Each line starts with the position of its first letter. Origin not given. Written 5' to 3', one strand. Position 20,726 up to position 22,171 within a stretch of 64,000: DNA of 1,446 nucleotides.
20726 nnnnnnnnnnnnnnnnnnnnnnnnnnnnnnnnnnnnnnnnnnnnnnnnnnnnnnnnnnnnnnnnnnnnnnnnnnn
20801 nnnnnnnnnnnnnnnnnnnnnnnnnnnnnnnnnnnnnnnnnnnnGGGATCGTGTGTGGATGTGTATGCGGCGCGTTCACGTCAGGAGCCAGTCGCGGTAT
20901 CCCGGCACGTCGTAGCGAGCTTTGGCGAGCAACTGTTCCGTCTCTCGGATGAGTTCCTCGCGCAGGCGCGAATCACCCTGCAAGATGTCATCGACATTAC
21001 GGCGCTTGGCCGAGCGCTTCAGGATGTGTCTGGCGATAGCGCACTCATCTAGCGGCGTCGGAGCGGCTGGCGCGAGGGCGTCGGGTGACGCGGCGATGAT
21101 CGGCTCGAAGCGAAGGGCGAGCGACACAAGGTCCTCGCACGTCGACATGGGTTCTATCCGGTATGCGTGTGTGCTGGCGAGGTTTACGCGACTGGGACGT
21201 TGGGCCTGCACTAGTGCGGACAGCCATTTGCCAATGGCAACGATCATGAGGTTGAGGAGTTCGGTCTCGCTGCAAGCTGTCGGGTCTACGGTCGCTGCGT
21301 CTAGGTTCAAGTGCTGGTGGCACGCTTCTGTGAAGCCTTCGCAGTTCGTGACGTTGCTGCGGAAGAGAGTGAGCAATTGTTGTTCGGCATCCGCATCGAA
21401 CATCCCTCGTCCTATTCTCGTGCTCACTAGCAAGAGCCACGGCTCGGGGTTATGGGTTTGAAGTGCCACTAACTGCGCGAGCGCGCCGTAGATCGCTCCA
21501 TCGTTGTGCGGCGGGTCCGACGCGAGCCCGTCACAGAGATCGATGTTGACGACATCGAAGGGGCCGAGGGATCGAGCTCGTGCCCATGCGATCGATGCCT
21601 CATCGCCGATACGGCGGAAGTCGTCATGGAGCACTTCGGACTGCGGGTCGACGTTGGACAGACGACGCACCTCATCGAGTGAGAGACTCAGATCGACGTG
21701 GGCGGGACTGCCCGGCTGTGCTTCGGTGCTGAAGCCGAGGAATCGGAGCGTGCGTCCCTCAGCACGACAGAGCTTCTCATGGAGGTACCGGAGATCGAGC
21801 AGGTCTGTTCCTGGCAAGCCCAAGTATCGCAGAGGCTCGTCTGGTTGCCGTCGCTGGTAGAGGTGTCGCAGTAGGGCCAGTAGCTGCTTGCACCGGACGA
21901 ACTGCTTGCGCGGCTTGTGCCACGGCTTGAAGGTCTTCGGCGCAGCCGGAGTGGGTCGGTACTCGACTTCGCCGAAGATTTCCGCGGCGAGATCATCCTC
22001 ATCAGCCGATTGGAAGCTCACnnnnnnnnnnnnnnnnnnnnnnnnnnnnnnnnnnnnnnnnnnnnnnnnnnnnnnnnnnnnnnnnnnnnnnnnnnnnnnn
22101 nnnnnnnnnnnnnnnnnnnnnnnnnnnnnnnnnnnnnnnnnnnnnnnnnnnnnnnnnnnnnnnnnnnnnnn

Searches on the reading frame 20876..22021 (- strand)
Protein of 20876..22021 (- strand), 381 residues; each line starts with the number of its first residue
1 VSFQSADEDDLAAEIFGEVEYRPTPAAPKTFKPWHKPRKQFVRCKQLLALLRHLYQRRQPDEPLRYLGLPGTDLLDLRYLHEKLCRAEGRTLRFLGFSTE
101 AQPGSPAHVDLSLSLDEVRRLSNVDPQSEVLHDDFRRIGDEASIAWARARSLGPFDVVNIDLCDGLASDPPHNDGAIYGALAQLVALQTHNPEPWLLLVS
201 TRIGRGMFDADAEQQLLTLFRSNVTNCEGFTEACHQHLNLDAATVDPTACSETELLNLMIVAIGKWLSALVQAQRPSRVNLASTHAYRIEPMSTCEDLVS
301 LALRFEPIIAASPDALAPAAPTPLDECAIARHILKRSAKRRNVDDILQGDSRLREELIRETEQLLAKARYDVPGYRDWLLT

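Call 3: search_protein_families(library=pfam, proteins=[window:20876-22021:-], max_evalue=0.1)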
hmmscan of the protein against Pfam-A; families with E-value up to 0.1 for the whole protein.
window:20876-22021:- (381 aa): 1 family
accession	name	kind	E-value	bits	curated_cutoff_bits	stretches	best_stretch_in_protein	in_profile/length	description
PF16542.10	PNKP_ligase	-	0.018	14.7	28.2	1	198-258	88-147/377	PNKP adenylyltransferase domain, ligase domain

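Call 4: search_protein_families(library=padloc, proteins=[window:20876-22021:-], max_evalue=0.1)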
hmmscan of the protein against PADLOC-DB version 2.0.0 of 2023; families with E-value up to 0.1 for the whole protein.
window:20876-22021:- (381 aa): 0 families

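Call 5: search_protein_families(library=ncbifam, proteins=[window:20876-22021:-], max_evalue=0.1)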
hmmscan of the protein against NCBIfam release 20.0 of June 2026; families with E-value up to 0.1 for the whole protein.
window:20876-22021:- (381 aa): 1 family
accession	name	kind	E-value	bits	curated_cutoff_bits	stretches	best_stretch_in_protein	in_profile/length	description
NF047698.1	PP_RS20740_fam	equivalog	2.1e-105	353.2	200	1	10-379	2-383/384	PP_RS20740 family protein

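Call 8: find_homologous_proteins(query=window:20876-22021:-)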
Query window:20876-22021:- (381 aa): 591 proteins with E <= 0.001 among 8000 candidates; the best 120 are listed.
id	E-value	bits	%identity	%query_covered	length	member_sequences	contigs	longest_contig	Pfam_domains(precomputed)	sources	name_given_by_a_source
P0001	1.2e-243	826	96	100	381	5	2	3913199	PF28273.1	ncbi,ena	-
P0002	9.9e-221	750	86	100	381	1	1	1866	PF28273.1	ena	-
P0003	4.0e-220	748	88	98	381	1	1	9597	PF28273.1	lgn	-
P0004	3.1e-215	732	84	99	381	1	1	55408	PF28273.1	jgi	jgi:hypothetical protein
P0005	4.8e-215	732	84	100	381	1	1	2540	PF28273.1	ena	-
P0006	3.0e-214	729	84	100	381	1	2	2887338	PF28273.1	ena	-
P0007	3.7e-214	729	84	100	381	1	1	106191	PF28273.1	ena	-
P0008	6.5e-214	728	87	98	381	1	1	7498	PF28273.1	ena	-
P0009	1.6e-213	727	85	98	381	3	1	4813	PF28273.1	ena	-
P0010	2.0e-213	726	85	100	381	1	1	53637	PF28273.1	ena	-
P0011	3.5e-213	726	85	100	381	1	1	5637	PF28273.1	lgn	-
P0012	8.7e-213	724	84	100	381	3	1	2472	PF28273.1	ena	-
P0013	1.6e-212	723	85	98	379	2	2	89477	PF28273.1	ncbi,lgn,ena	-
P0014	5.1e-210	715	86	98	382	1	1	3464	PF28273.1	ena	-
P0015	4.5e-209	712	84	100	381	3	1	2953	PF28273.1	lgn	-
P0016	3.8e-208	709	82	99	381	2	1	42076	PF28273.1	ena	-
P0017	5.5e-206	702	81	100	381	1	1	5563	PF28273.1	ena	-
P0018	8.4e-203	691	82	98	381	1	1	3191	PF28273.1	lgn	-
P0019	1.0e-181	622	72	99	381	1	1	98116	PF28273.1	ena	-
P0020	2.9e-177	607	71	99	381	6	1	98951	PF28273.1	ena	-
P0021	2.3e-175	601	69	99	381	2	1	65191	PF28273.1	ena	-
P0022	1.3e-174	599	69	99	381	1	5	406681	PF28273.1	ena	-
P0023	5.5e-174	597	69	99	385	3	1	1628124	PF28273.1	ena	-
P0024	6.7e-174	596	71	100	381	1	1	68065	PF28273.1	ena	-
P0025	1.5e-173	595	69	99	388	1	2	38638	PF28273.1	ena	-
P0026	3.4e-172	591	68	99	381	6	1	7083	PF28273.1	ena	-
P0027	3.7e-172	591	67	99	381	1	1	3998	PF28273.1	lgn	-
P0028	7.7e-172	590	68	99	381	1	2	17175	PF28273.1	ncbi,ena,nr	ncbi:MAG: hypothetical protein F4Y50_09805 [Dehalococcoidia bacterium]|nr:hypothetical protein [Deha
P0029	1.3e-171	589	69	99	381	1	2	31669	PF28273.1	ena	-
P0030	2.4e-171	588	69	100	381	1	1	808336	PF28273.1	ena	-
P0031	4.0e-169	581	66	99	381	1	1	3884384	PF28273.1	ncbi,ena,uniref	ncbi:PP_RS20740 family protein [Candidatus Poriferisocius sp.]|uniref:PP_RS20740 family protein n=1 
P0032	9.7e-169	579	69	99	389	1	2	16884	PF28273.1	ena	-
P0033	1.6e-168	579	69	99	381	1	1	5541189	PF28273.1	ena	-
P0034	2.9e-168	578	68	100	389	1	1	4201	PF28273.1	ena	-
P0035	2.9e-168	578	69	99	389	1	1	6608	PF28273.1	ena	-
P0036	7.8e-168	576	66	100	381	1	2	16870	PF28273.1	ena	-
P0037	1.8e-167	575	68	100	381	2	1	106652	PF28273.1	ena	-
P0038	2.6e-167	575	67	97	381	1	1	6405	PF28273.1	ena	-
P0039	3.3e-167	574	67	100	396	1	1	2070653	PF28273.1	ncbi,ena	-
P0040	4.9e-167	574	68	99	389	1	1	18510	PF28273.1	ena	-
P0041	5.8e-167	573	68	100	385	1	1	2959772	PF28273.1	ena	-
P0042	8.7e-167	573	66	100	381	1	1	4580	PF28273.1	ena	-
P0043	1.2e-166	572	68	99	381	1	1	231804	PF28273.1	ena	-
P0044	1.4e-166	572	68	99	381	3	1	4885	PF28273.1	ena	-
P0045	1.8e-166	572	68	99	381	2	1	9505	PF28273.1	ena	-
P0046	2.1e-166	572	67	99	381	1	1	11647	PF28273.1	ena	-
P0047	3.1e-166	571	67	100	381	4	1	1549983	PF28273.1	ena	-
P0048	3.5e-166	571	67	100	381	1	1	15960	PF28273.1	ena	-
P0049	4.2e-166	571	67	100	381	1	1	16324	PF28273.1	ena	-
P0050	4.3e-166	571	67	100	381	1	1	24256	PF28273.1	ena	-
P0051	4.3e-166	571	67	100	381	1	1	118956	PF28273.1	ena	-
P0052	8.0e-166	570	67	100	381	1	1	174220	PF28273.1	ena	-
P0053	8.1e-166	570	68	99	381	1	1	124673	PF28273.1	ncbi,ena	-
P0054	8.1e-166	570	67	100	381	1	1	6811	PF28273.1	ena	-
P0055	1.5e-165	569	67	100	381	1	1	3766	PF28273.1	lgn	-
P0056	1.8e-165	569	68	99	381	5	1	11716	PF28273.1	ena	-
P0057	2.6e-165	568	67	100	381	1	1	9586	PF28273.1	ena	-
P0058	3.5e-165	568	67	99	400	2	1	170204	PF28273.1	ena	-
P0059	5.6e-165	567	67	100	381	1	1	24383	PF28273.1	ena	-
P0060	6.1e-165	567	66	99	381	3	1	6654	PF28273.1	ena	-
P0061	7.3e-165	567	67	100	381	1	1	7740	PF28273.1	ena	-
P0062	1.6e-164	565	66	100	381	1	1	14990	PF28273.1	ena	-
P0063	1.7e-164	565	67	100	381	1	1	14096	PF28273.1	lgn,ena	-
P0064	1.7e-164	565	67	99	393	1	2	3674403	PF28273.1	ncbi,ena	-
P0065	2.2e-164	565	66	98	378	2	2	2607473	PF28273.1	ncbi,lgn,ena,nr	ncbi:MAG: hypothetical protein OXN80_05420 [bacterium]|nr:hypothetical protein [bacterium]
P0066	2.4e-164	565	67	100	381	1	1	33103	PF28273.1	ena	-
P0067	2.5e-164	565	66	100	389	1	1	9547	PF28273.1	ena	-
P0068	2.7e-164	565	67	100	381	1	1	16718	PF28273.1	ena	-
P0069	3.2e-164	564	67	99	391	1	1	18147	PF28273.1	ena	-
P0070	3.7e-164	564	67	100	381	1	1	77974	PF28273.1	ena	-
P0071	1.4e-163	562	66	99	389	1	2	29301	PF28273.1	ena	-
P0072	1.4e-163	562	65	100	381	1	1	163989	PF28273.1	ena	-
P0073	2.9e-163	561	66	100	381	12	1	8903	PF28273.1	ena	-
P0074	3.0e-163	561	67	99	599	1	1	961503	PF28273.1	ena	-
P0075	3.6e-163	561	67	99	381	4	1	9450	PF28273.1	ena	-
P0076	3.7e-163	561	66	100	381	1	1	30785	PF28273.1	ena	-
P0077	4.7e-163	561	64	99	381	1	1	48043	PF28273.1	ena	-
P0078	5.0e-163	560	66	99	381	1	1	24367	PF28273.1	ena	-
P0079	5.7e-163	560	67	100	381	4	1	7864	PF28273.1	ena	-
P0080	1.1e-162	559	65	99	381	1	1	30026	PF28273.1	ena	-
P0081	1.3e-162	559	66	99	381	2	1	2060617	PF28273.1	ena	-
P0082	1.3e-162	559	66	100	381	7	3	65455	PF28273.1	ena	-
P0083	1.4e-162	559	66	99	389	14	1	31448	PF28273.1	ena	-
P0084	1.7e-162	559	67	97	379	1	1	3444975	PF28273.1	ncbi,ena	-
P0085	1.8e-162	559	66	99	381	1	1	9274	PF28273.1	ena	-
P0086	1.9e-162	559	66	100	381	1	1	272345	PF28273.1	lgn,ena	-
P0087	2.9e-162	558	72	89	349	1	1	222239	PF28273.1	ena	-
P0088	5.3e-162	557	66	100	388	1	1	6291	PF28273.1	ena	-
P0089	6.0e-162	557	67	99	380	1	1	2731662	PF28273.1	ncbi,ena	-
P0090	8.7e-162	556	66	100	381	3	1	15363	PF28273.1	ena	-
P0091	1.4e-161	556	66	98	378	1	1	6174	PF28273.1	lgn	-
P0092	1.6e-161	556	67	100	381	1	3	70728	PF28273.1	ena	-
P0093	1.8e-161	555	68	99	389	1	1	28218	PF28273.1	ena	-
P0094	2.2e-161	555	66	100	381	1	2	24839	PF28273.1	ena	-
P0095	2.3e-161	555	66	100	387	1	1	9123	PF28273.1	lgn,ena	-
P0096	2.3e-161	555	65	100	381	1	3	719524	PF28273.1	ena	-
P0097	3.4e-161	554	66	99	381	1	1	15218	PF28273.1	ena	-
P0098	3.5e-161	554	66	99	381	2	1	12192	PF28273.1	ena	-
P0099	3.6e-161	554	66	99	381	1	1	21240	PF28273.1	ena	-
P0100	3.8e-161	554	66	99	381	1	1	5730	PF28273.1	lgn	-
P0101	4.4e-161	554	65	98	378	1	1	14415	PF28273.1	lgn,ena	-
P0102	5.2e-161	554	67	100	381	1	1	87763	PF28273.1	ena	-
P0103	5.5e-161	554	66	100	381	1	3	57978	PF28273.1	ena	-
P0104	1.5e-160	552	65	99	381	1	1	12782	PF28273.1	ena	-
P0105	1.6e-160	552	66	100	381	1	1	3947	PF28273.1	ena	-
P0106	1.7e-160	552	67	98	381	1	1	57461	PF28273.1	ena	-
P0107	1.8e-160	552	66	98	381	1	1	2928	PF28273.1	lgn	-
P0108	2.4e-160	552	66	99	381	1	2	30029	PF28273.1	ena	-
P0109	4.0e-160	551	65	100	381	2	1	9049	PF28273.1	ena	-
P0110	4.5e-160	551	65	99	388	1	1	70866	PF28273.1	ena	-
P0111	7.3e-160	550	65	100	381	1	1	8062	PF28273.1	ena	-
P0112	8.1e-160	550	66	99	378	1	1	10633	PF28273.1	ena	-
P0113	1.2e-159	549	66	99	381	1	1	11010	PF28273.1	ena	-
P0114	1.4e-159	549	66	98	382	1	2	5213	PF28273.1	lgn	-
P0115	1.9e-159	549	67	99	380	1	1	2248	PF28273.1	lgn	-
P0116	2.7e-159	548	66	100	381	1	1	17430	PF28273.1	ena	-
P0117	3.4e-159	548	66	99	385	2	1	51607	PF28273.1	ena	-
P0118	3.5e-159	548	86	73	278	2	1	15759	PF28273.1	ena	-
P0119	5.5e-159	547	65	100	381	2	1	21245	PF28273.1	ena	-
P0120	7.2e-159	547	65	100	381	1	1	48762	PF28273.1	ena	-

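Call 10: find_encoding_contigs(protein=P0001, flank=10000, max_places=3)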
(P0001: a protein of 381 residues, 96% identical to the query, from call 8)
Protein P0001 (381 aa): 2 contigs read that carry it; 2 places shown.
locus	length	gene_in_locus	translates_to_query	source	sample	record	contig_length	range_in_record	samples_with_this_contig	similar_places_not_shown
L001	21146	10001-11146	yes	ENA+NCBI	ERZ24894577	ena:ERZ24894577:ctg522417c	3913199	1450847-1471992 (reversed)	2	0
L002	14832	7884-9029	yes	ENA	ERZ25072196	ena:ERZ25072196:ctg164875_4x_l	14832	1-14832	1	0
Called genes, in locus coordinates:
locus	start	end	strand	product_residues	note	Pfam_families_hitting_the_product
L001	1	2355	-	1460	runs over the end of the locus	PF25199:nSTAND_NTPase5 (weak), PF13646:HEAT_2 (faint)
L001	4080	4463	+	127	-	PF13701:DDE_Tnp_1_4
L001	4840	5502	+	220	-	-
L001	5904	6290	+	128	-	PF03852:Vsr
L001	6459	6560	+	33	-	-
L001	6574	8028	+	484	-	PF00145:DNA_methylase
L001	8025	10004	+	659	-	PF02518:HATPase_c (weak), PF13589:HATPase_c_3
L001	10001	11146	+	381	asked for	PF28273:PP_RS20740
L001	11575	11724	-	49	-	-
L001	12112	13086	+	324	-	PF00665:rve, PF22483:Mu-transpos_C_2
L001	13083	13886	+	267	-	PF01695:IstB_IS21, PF00004:AAA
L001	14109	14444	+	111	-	PF13542:HTH_Tnp_ISL3 (weak), PF01527:HTH_Tnp_1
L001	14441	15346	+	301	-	PF13276:HTH_21, PF00665:rve, PF13683:rve_3, PF13333:rve_2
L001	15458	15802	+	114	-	-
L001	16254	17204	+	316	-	-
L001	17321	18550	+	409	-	-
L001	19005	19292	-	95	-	-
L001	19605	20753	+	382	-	-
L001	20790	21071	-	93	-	-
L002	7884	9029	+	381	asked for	PF28273:PP_RS20740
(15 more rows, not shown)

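Call 11: find_encoding_contigs(protein=P0031, flank=10000, max_places=3)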
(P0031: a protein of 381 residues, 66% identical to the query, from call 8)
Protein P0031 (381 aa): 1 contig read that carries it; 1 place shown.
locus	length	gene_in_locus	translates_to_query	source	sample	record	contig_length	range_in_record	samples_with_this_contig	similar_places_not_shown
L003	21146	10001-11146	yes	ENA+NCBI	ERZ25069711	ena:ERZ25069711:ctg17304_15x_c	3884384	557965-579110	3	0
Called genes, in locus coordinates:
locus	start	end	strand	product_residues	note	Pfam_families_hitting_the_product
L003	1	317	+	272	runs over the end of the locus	PF01144:CoA_trans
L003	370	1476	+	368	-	PF00296:Bac_luciferase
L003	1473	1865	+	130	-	PF07366:SnoaL, PF12680:SnoaL_2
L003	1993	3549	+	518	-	PF00070:Pyr_redox (faint), PF00890:FAD_binding_2, PF01266:DAO, PF01494:FAD_binding_3 (faint), PF03486:HI0933_like (weak), PF07992:Pyr_redox_2 (weak), PF12831:FAD_oxidored, PF13450:NAD_binding_8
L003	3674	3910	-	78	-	-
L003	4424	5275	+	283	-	PF03602:Cons_hypoth95 (faint), PF01555:N6_N4_Mtase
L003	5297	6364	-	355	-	PF13391:HNH_2 (weak)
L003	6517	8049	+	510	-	PF00145:DNA_methylase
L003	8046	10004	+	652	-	PF02518:HATPase_c (weak), PF13589:HATPase_c_3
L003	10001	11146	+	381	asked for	PF28273:PP_RS20740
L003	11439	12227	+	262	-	-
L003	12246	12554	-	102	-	-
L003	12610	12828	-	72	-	PF22513:FitA-like_RHH (weak)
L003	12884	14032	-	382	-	PF13173:AAA_14, PF13635:DUF4143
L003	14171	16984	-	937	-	PF04879:Molybdop_Fe4S4, PF00384:Molybdopterin, PF01568:Molydop_binding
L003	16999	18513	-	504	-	PF12797:Fer4_2 (weak), PF13187:Fer4_9 (weak), PF12838:Fer4_7 (weak), PF13247:Fer4_11, PF25160:LdpA_Fe-S-bd (weak), PF00037:Fer4 (weak), PF12837:Fer4_6 (weak), PF03916:NrfD, +2 more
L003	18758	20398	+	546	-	PF00501:AMP-binding, PF13193:AMP-binding_C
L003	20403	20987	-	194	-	PF00903:Glyoxalase, PF13468:Glyoxalase_3, PF13669:Glyoxalase_4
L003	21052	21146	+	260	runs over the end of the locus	PF00596:Aldolase_II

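Call 17: find_related_loci(query=A1, collection=genome_contigs, flank=10000)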
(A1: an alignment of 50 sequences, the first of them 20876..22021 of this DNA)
Query A1 (381 aa) in genome_contigs; peptide patterns used: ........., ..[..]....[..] (x = any residue, [..] = any of these).
133 stretches matched a pattern; 105 encode a relative of the query (tblastn E <= 1e-3); the best 80 are kept; 80 distinct loci.
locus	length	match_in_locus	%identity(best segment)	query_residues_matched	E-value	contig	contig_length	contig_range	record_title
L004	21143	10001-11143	96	1-381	0e+0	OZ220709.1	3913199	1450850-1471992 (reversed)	MAG: Acidimicrobiales bacterium isolate 6b056a62-6b83-475f-8eea-6cb61c32e6fc genome assembly, chromosome: 1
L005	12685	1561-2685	84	1-375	0e+0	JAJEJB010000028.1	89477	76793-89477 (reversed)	MAG: Acidimicrobiia bacterium isolate p16x63bins.58 k141_140258, whole genome shotgun sequence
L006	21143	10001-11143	67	1-381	4e-171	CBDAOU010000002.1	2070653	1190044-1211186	MAG: Chloroflexota bacterium isolate 1ab9ed6c-b116-4708-afc9-c8c3060f4704 genome assembly, contig: contig_2, whole genom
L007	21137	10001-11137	68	1-379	6e-169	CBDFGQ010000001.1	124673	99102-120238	MAG: Dehalococcoidia bacterium isolate 3299a7fc-3b8b-4791-927a-3a74d6ed150b genome assembly, contig: contig_1, whole gen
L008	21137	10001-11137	66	1-379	5e-172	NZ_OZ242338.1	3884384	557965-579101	MAG: Candidatus Poriferisocius sp. isolate b1648d6f-d579-441a-9e02-68cbdfacbddd chromosome 1, complete sequence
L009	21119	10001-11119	66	9-381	4e-168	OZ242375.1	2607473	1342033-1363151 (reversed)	MAG: Acidimicrobiia bacterium isolate e8d0d016-558a-4d92-8aea-5701a62d209a genome assembly, chromosome: 1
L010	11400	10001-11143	67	1-381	6e-168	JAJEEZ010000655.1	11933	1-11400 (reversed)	MAG: Candidatus Latescibacterota bacterium isolate p16x34bins.62 k141_891074, whole genome shotgun sequence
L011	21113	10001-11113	68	8-379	3e-166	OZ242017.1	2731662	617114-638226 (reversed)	MAG: Dehalococcoidia bacterium isolate 79033009-71bc-4738-9767-b53c0ebe850b genome assembly, chromosome: 1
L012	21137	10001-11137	69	1-379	3e-178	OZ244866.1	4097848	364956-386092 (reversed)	MAG: Candidatus Aldehydirespirator sp. isolate 5d9a7b39-b96f-476b-9b06-807c01473320 genome assembly, chromosome: 1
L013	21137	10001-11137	65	1-379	6e-164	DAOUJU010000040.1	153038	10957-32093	MAG TPA_asm: Anaerolineales bacterium isolate S34_279 k113_381863, whole genome shotgun sequence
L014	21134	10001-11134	64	4-381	3e-161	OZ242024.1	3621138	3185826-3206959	MAG: Dehalococcoidia bacterium isolate d43f8009-68d3-414f-887a-1f958e937587 genome assembly, chromosome: 1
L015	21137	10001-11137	68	1-379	1e-174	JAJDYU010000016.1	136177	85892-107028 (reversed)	MAG: Acidimicrobiia bacterium isolate jk18x34bins.52 k141_542368, whole genome shotgun sequence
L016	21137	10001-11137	62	1-379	2e-156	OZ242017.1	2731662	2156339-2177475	MAG: Dehalococcoidia bacterium isolate 79033009-71bc-4738-9767-b53c0ebe850b genome assembly, chromosome: 1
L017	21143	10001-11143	62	1-381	2e-152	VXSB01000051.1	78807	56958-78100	MAG: Chloroflexi bacterium isolate SB0664_bin_6 NODE_310_length_78807_cov_27.918859, whole genome shotgun sequence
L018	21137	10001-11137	67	1-379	1e-169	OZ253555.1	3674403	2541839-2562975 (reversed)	MAG: Dehalococcoidia bacterium isolate 3e717284-69a8-41bf-8ce6-f7adde8b09c9 genome assembly, chromosome: 1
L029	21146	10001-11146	41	7-381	4e-86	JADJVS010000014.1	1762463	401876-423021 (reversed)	MAG: Sulfuritalea sp. isolate Hjor_18-Q3-R7-51_MAXAC.006 tig00119763-10-17618800, whole genome shotgun sequence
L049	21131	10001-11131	36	13-379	3e-69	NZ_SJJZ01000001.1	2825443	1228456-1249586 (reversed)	Kribbella soli strain KCTC 29219 NODE_1_length_2825443_cov_16.7106_ID_883, whole genome shotgun sequence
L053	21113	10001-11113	35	6-375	4e-62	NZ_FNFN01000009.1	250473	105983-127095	Nocardioides sp. YR527, whole genome shotgun sequence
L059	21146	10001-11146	33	5-379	8e-53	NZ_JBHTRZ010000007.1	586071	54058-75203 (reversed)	Streptomyces sp. NPDC056479 NPDC056479_331_E2.ctg-0007, whole genome shotgun sequence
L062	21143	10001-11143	33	5-380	1e-51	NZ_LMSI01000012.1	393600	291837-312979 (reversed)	Arthrobacter sp. Soil764 contig_2, whole genome shotgun sequence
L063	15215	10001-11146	33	5-380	2e-50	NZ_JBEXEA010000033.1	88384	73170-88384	Streptomyces sp. NPDC005483 NPDC005483_21_E5.ctg-0033, whole genome shotgun sequence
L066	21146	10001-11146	31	5-380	1e-48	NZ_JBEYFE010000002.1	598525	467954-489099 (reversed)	Streptomyces sp. NPDC007157 NPDC007157_82_B2.ctg-0002, whole genome shotgun sequence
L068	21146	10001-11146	30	5-380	1e-46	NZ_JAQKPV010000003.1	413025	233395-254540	Streptomyces sp. ACA25 3, whole genome shotgun sequence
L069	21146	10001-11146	32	5-380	7e-47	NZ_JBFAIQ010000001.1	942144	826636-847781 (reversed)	Streptomyces sp. NPDC050625 NPDC050625_39_C8.ctg-0001, whole genome shotgun sequence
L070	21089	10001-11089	30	29-380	1e-44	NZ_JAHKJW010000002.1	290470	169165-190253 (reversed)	Streptomyces beigongshangae strain REN17 scaffold2, whole genome shotgun sequence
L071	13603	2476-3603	30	31-379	1e-44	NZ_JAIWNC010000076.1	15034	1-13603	Jidongwangia harbinensis strain NEAU-J3 Scaffold67_1, whole genome shotgun sequence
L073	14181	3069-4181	31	31-379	4e-42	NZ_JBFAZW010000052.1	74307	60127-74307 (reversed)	Dactylosporangium sp. NPDC051485 NPDC051485_150_D8.ctg-0052, whole genome shotgun sequence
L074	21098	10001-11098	28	23-377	1e-37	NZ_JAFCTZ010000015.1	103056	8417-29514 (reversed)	Pseudomonas sp. DWP3-1-2 NODE_16_length_103056_cov_81.168035, whole genome shotgun sequence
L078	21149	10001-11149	27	1-379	4e-34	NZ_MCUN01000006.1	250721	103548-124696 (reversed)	Vibrio splendidus strain 10N.286.49.F1 10N.286.49.F1_contig_13, whole genome shotgun sequence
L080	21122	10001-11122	28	6-376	4e-34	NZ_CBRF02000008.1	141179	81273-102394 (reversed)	Psychromonas sp. SP041, whole genome shotgun sequence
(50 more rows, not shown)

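Call 20: predict_structure(alignment_id=A1)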
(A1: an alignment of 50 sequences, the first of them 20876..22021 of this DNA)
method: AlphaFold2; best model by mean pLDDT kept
length: 381 residues; sequences in the alignment: 50
mean_pLDDT: 86.3   pTM: 0.85
mean pLDDT of the five models: 86.3, 85.5, 82.6, 80.7, 75.9
residues with pLDDT >= 90: 212; 70-90: 130; 50-70: 23; < 50: 16
segments of 3 or more residues with pLDDT < 50: 1-10, 165-168
pLDDT, mean of each block of 10 residues (from residue 1): 39 52 63 86 91 90 91 90 91 91 84 91 94 87 93 94 59 77 94 94 82 88 93 93 86 91 95 92 90 85 92 86 89 94 94 95 92 90 81
secondary structure, 60 per line:
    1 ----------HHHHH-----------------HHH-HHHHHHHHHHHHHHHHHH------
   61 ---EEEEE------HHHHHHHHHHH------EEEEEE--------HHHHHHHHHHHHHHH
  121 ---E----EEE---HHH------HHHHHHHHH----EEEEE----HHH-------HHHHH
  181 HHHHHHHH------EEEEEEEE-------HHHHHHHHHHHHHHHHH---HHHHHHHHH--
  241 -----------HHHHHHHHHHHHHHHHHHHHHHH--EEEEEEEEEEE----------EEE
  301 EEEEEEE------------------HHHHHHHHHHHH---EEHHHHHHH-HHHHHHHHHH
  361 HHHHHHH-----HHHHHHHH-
elements in order: H11-15 H37-54 E64-68 H75-85 E92-97 H106-120 E129-131 H144-152 E157-161 H176-188 E195-202 H210-226 H230-238 H252-274 E277-287 E298-307 H326-337 H343-349 H351-367 H373-380
